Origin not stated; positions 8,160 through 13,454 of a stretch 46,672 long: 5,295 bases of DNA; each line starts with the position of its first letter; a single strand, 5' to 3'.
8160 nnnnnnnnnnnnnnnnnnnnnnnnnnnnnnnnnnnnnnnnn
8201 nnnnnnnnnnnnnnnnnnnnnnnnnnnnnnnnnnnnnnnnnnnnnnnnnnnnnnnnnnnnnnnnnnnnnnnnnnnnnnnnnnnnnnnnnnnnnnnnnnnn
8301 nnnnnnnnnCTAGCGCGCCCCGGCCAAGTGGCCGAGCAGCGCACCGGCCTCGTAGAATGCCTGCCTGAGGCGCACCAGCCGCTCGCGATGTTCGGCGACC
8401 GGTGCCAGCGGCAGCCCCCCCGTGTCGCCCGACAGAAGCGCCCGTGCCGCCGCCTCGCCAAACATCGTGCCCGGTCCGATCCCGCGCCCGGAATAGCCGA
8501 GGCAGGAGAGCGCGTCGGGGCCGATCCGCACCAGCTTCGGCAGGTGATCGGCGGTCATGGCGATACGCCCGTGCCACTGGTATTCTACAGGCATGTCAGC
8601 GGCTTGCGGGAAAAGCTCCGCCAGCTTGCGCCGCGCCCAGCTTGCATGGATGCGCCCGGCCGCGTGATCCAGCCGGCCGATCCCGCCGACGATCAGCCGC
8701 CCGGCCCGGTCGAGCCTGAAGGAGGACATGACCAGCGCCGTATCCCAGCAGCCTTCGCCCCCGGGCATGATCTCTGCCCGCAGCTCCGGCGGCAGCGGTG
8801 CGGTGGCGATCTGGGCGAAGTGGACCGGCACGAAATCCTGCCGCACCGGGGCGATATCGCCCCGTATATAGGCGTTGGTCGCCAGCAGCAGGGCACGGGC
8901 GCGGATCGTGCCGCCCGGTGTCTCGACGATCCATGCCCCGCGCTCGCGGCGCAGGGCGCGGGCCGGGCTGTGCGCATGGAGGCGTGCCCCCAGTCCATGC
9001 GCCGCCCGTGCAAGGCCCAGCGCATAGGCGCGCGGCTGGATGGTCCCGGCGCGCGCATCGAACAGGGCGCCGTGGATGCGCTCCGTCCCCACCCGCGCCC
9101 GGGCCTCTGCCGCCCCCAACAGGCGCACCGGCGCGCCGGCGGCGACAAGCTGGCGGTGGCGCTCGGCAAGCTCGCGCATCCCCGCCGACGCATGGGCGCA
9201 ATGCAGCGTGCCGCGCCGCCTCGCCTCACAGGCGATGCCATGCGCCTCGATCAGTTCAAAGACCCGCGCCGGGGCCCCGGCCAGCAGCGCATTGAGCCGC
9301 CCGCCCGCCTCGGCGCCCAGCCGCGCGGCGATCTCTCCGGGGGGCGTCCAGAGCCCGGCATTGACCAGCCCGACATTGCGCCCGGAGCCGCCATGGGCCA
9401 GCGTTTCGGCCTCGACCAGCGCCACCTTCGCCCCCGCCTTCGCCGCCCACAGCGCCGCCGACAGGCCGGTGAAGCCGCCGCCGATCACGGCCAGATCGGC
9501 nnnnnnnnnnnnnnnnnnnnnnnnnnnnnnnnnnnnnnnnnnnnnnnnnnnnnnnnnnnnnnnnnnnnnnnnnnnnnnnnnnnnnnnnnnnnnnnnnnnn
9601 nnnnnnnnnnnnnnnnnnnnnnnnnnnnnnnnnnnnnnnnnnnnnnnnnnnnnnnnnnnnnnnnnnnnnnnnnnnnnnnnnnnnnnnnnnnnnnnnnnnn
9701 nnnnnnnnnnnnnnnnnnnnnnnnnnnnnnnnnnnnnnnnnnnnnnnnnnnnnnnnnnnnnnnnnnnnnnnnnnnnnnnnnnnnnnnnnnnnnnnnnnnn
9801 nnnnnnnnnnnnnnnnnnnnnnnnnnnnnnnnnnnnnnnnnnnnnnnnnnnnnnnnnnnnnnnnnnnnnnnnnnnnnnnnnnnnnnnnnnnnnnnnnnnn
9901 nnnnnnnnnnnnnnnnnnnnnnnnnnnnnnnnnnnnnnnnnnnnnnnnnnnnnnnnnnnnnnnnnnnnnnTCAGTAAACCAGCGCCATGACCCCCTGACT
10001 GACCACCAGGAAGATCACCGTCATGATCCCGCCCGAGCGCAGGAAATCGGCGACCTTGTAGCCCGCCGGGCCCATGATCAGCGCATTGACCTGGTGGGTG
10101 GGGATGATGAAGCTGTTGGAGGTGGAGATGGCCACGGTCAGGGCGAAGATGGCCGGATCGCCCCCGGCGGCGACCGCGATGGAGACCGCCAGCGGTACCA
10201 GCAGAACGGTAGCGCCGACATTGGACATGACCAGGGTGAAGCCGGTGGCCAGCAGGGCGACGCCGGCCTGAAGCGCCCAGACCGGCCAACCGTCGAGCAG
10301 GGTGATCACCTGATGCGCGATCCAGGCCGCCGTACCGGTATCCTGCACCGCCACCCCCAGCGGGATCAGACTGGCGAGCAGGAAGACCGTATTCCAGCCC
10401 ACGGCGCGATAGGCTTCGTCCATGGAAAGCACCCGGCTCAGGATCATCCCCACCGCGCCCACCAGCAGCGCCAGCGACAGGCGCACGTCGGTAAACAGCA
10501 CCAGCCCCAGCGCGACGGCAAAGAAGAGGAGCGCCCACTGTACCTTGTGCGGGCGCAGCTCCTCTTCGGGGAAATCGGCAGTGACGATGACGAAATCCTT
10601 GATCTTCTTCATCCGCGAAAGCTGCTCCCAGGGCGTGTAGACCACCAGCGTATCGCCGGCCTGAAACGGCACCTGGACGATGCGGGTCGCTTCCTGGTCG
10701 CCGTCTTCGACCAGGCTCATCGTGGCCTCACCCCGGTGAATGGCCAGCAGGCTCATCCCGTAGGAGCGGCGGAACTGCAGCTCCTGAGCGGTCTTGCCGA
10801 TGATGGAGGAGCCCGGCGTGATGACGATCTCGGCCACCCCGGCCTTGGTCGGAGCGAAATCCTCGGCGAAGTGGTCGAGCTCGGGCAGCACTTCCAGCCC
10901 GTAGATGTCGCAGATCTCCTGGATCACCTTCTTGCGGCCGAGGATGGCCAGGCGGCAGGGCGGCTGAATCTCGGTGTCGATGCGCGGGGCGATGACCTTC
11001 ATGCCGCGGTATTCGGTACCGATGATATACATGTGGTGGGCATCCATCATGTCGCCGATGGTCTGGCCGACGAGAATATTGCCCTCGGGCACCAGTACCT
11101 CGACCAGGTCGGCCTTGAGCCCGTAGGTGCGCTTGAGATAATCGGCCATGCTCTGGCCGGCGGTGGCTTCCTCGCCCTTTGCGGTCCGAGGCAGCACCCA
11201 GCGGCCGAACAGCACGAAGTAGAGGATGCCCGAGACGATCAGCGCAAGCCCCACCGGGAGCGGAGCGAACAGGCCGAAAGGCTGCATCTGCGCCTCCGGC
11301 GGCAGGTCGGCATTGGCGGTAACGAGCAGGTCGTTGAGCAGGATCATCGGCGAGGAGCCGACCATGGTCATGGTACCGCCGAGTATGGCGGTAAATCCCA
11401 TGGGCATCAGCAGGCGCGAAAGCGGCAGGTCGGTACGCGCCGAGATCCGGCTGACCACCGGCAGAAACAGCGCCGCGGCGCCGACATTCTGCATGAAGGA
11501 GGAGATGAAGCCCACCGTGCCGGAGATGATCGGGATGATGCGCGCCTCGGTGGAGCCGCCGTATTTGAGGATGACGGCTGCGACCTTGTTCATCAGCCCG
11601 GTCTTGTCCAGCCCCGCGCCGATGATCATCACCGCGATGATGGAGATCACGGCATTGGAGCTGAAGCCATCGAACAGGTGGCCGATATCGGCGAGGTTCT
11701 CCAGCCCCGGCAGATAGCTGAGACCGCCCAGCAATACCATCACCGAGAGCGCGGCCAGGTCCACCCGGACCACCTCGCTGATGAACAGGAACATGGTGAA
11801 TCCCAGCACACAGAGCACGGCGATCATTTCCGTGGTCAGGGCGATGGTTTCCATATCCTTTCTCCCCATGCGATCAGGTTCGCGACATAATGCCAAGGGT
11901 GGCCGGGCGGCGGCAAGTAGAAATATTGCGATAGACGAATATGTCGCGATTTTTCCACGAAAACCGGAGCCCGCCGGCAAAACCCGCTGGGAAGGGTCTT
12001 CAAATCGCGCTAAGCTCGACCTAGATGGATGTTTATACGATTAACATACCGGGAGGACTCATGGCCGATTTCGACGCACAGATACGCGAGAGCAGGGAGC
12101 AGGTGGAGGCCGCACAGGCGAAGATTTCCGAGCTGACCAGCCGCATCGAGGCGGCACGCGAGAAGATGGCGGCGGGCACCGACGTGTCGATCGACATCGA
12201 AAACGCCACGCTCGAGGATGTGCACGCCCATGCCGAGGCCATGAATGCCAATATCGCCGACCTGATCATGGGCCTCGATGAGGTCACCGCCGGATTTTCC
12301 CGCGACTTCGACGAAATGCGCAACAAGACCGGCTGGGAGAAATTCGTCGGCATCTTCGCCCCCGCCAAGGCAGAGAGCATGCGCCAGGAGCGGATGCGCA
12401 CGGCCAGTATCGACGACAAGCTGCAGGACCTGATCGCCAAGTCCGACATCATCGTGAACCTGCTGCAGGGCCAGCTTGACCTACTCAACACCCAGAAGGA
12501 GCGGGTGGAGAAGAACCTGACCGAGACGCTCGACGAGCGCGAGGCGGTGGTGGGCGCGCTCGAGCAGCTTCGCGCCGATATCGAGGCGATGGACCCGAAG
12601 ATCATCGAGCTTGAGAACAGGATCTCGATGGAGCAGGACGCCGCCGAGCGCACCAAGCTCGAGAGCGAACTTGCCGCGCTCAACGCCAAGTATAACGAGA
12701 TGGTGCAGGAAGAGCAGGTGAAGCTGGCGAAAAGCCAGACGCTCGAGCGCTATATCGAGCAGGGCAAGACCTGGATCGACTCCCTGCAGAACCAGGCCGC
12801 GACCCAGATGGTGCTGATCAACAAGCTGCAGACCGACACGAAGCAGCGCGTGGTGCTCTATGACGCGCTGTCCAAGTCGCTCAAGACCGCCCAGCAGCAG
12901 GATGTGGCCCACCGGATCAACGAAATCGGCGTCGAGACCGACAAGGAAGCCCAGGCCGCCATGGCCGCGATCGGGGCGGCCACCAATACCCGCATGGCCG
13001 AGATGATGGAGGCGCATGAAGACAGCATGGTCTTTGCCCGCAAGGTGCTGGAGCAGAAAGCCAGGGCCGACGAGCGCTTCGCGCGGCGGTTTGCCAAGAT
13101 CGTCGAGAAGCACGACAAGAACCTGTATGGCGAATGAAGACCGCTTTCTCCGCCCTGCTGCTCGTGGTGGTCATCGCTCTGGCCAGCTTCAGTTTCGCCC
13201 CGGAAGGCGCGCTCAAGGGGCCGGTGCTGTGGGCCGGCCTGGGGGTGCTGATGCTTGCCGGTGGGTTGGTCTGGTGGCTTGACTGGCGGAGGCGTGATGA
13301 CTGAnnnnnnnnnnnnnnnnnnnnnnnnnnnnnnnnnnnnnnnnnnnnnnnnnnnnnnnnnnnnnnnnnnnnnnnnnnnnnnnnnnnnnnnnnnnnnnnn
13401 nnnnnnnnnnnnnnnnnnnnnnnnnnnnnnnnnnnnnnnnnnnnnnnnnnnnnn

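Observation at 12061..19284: Eight-gene translationally coupled cluster around a classical AAA+ ATPase, a long coiled-coil protein and four small membrane proteins: candidate undescribed membrane-associated system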

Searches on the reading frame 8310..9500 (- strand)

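Call 92: search_protein_families(library=pfam, proteins=[window:8310-9500:-], max_evalue=0.00001)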
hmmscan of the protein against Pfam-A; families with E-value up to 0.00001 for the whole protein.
window:8310-9500:- (396 aa): 4 families
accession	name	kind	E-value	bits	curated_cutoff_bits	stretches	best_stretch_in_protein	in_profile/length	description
PF01266.30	DAO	-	5e-59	201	27.9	1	2-353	1-352/353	FAD dependent oxidoreductase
PF07992.20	Pyr_redox_2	-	6.6e-07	29.5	26.1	1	2-133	2-119/291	Pyridine nucleotide-disulphide oxidoreductase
PF12831.13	FAD_oxidored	-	4.3e-06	26.7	27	1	2-85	1-69/416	FAD dependent oxidoreductase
PF03486.20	HI0933_like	-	8e-06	25.9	50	0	2-106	2-108/244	HI0933-like protein Rossmann domain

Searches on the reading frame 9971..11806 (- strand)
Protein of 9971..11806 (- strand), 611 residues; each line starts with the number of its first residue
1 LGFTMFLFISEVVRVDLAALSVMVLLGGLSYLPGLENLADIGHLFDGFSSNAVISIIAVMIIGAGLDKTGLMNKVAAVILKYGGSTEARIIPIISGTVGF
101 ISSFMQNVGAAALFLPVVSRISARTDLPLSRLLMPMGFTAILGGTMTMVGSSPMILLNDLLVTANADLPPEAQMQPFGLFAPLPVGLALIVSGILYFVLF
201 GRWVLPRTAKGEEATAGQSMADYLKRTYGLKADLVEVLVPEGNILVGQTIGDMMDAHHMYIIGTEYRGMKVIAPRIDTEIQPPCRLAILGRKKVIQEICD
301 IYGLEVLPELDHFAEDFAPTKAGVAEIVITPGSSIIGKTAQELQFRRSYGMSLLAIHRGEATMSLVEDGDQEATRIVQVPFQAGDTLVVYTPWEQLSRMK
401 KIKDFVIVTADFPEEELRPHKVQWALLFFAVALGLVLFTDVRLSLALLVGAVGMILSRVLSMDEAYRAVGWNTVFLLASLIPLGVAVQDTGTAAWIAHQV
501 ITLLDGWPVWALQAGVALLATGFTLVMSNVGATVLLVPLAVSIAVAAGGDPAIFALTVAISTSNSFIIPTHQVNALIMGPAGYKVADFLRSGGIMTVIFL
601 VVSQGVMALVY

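Call 92: search_protein_families(library=pfam, proteins=[window:9971-11806:-], max_evalue=0.00001)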
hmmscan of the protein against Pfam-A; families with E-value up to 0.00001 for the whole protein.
window:9971-11806:- (611 aa): 3 families
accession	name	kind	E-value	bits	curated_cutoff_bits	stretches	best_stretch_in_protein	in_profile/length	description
PF03600.22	CitMHS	-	9.4e-73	245.7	31.9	1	5-559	1-336/336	Citrate transporter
PF02080.26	TrkA_C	-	4e-21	75.1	27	2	324-402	1-69/71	TrkA-C domain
PF00939.25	Na_sulph_symp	-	7.2e-14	52.1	27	1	445-603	295-458/472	Sodium:sulfate symporter transmembrane region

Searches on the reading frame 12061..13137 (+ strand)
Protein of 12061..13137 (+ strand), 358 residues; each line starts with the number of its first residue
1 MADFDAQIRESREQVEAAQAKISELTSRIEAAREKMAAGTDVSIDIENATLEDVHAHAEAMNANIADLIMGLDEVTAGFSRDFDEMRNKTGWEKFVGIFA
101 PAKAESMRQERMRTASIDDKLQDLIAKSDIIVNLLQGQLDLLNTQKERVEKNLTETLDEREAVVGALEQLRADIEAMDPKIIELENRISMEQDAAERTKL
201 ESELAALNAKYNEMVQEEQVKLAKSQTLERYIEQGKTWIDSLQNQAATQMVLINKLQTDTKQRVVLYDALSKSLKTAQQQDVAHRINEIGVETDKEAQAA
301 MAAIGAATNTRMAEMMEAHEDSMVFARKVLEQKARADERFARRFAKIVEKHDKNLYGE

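Call 3: search_protein_families(library=pfam, proteins=[window:12061-13137:+], max_evalue=0.1)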
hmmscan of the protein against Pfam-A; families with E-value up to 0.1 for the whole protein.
window:12061-13137:+ (358 aa): 3 families
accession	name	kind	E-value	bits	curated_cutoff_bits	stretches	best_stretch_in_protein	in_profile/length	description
PF16069.10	DUF4811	-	0.016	15.6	27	1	232-298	37-103/155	Domain of unknown function (DUF4811)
PF10384.14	Scm3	-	0.024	14.8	24.3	0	330-353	2-25/53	Centromere protein Scm3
PF13851.11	GAS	-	0.09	12.6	32.3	0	1-94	49-144/200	Growth-arrest specific micro-tubule binding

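Call 4: search_protein_families(library=ncbifam, proteins=[window:12061-13137:+], max_evalue=0.1)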
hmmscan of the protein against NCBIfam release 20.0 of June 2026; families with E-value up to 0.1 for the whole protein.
window:12061-13137:+ (358 aa): 6 families
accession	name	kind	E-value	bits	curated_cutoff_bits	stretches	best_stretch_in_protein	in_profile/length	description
TIGR04523.1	Mplasa_alph_rch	subfamily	0.00019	19.5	270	1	138-268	497-627/745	helix-rich protein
TIGR02055.1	APS_reductase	subfamily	0.0038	17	235.3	1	193-317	55-175/194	adenylylsulfate reductase, thioredoxin dependent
TIGR02169.1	SMC_prok_A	equivalog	0.019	12.6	729.4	0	126-352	220-435/1165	chromosome segregation protein SMC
TIGR02168.1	SMC_prok_B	equivalog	0.034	11.9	567.35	0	125-345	276-494/1181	chromosome segregation protein SMC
NF052504.1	sll1863_fam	domain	0.046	13.9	35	1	3-54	37-88/93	sll1863 family stress response protein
TIGR02096.1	TIGR02096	subfamily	0.074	13.4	97.1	1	306-354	10-58/129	ketosteroid isomerase-related protein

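Call 5: search_protein_families(library=padloc, proteins=[window:12061-13137:+], max_evalue=0.1)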
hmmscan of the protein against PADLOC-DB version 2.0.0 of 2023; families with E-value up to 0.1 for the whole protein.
window:12061-13137:+ (358 aa): 3 families
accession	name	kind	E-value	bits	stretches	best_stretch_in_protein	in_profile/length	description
PDLC03865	LmuB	-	2.4e-05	20.7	1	7-296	545-837/1007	-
PDLC03431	REase_II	-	0.00056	17.5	1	187-287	47-148/246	Type II restriction enzyme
PDLC03915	NsnC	-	0.088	10.7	1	199-347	24-166/301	-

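Call 53: search_solved_structures(query=A4, max_evalue=10, show_alignments=0)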
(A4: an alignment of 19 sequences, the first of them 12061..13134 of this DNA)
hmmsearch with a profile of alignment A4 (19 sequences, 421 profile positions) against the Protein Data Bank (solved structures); distinct sequences matched with E-value up to 10: 24.
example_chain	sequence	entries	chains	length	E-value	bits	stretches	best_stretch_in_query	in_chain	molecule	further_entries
9rgy_A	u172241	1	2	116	0.00056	22.2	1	174-261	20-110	sc-apCC3-CW-0NTT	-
9rgv_A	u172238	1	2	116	0.0013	21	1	174-261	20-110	sc-apCC3-CW1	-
9rgx_A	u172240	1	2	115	0.0019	20.5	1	174-261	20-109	sc-apCC3-ACW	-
9rgw_A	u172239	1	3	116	0.0021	20.3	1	174-261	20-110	sc-apCC3-CW2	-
4eij_A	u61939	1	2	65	0.015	17.5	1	212-264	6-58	P protein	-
9rgz_A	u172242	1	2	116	0.042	16.1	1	174-261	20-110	sc-apCC3-CW-2NTT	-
8izl_D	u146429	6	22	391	0.056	15.6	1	213-263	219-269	Phosphoprotein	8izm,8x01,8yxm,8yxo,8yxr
6q22_A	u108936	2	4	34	0.2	13.8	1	211-239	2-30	Coiled-coil Trimer with Glu:Aminobutyric acid:Lys Triad | peptide with Glu:Ala:Lys triad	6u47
1cos_A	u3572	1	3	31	0.32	13.2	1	211-239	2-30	COILED SERINE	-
2pms_C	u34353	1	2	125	0.66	12.1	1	172-258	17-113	PNEUMOCOCCAL SURFACE PROTEIN A (PSPA)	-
2x6p_A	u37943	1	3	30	0.8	11.8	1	211-238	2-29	COIL SER L19C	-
9r6o_A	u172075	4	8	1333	0.83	11.8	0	330-386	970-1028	Spike glycoprotein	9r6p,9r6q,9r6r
9h3j_A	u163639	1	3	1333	0.83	11.8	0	330-386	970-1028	Spike glycoprotein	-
5eur_A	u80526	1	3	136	0.89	11.7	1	355-400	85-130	Uncharacterized protein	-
1nkw_F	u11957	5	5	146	0.96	11.6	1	322-346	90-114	50S ribosomal protein L9 | ribosomal protein L9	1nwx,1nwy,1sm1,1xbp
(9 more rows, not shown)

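Call 62: search_protein_families(library=pfam, alignment_id=A4, max_evalue=1)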
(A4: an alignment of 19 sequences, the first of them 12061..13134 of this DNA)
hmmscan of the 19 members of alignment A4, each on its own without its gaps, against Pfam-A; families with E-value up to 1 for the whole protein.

A. member 1, window:12061-13134:+ (358 aa): 8 families
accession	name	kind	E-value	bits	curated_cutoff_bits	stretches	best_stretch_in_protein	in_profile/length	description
PF16069.10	DUF4811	-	0.016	15.6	27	1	232-298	37-103/155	Domain of unknown function (DUF4811)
PF10384.14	Scm3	-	0.024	14.8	24.3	0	330-353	2-25/53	Centromere protein Scm3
PF13851.11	GAS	-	0.09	12.6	32.3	1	1-94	49-144/200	Growth-arrest specific micro-tubule binding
PF10146.14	zf-C4H2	-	0.19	12.6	34.5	0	148-280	35-159/240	Zinc finger-containing protein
PF01331.24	mRNA_cap_enzyme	-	0.42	10.9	29.6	1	253-320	80-153/194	mRNA capping enzyme, catalytic domain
PF10393.14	Matrilin_ccoil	-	0.44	10.7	26.3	0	197-216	17-36/45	Trimeric coiled-coil oligomerisation domain of matrilin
PF20812.2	PM2_P3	-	0.92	10.1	27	0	215-247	25-55/61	Bacteriophage PM2, Viral membrane protein P3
PF07851.19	TMEM120A-B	-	0.95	9.1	29.8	1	4-96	35-125/324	TMEM120A/B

B. families by the number of members that match (of 19 scanned): 35 families (the first 25 are shown)
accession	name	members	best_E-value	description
PF10384.14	Scm3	9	0.0025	Centromere protein Scm3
PF04201.20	TPD52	9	0.0091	Tumour protein D52 family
PF19962.4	EAD9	7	0.00036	Effector-associated domain 9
PF07863.16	CtnDOT_TraJ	4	0.071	Homologues of TraJ from Bacteroides conjugative transposon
PF13851.11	GAS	3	0.023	Growth-arrest specific micro-tubule binding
PF12795.12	MscS_porin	2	0.00094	Mechanosensitive ion channel porin domain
PF05791.16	Bacillus_HBL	2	0.0011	Bacillus haemolytic enterotoxin (HBL)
PF16069.10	DUF4811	2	0.016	Domain of unknown function (DUF4811)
PF16326.10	ABC_tran_CTD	2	0.021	ABC transporter C-terminal domain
PF01331.24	mRNA_cap_enzyme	2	0.24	mRNA capping enzyme, catalytic domain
PF07851.19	TMEM120A-B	2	0.55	TMEM120A/B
PF01983.22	CofC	1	0.0017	Guanylyl transferase CofC like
PF04108.17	ATG17_like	1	0.031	Autophagy protein ATG17-like domain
PF25212.1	HVO_A0114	1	0.035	HVO_A0114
PF06818.20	Fez1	1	0.044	Fez1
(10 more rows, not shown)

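Call 99: search_protein_families(library=phrogs, proteins=[window:12061-13137:+], max_evalue=0.01)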
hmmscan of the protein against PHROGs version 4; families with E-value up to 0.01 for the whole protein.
window:12061-13137:+ (358 aa): 1 family
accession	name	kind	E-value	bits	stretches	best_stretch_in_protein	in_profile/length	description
phrog_77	-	DNA, RNA and nucleotide metabolism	0.0023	17.5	1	3-218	648-786/967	SbcC-like subunit of palindrome specific endonuclease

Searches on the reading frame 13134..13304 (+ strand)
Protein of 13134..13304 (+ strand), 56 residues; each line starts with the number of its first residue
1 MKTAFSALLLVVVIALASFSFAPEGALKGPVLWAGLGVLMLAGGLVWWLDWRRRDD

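Call 3: search_protein_families(library=pfam, proteins=[window:13134-13304:+], max_evalue=0.1)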
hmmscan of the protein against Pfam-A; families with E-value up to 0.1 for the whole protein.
window:13134-13304:+ (56 aa): 1 family
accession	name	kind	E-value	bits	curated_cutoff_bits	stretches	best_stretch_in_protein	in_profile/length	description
PF19744.4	DUF6232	-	0.047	14.6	27.4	1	4-54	35-80/117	Family of unknown function (DUF6232)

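Call 4: search_protein_families(library=ncbifam, proteins=[window:13134-13304:+], max_evalue=0.1)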
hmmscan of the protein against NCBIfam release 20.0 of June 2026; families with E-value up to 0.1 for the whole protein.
window:13134-13304:+ (56 aa): 0 families

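Call 5: search_protein_families(library=padloc, proteins=[window:13134-13304:+], max_evalue=0.1)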
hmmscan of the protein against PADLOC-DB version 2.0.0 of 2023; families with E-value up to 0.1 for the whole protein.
window:13134-13304:+ (56 aa): 0 families

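Call 99: search_protein_families(library=phrogs, proteins=[window:13134-13304:+], max_evalue=0.01)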
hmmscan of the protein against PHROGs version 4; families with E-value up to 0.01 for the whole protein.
window:13134-13304:+ (56 aa): 0 families
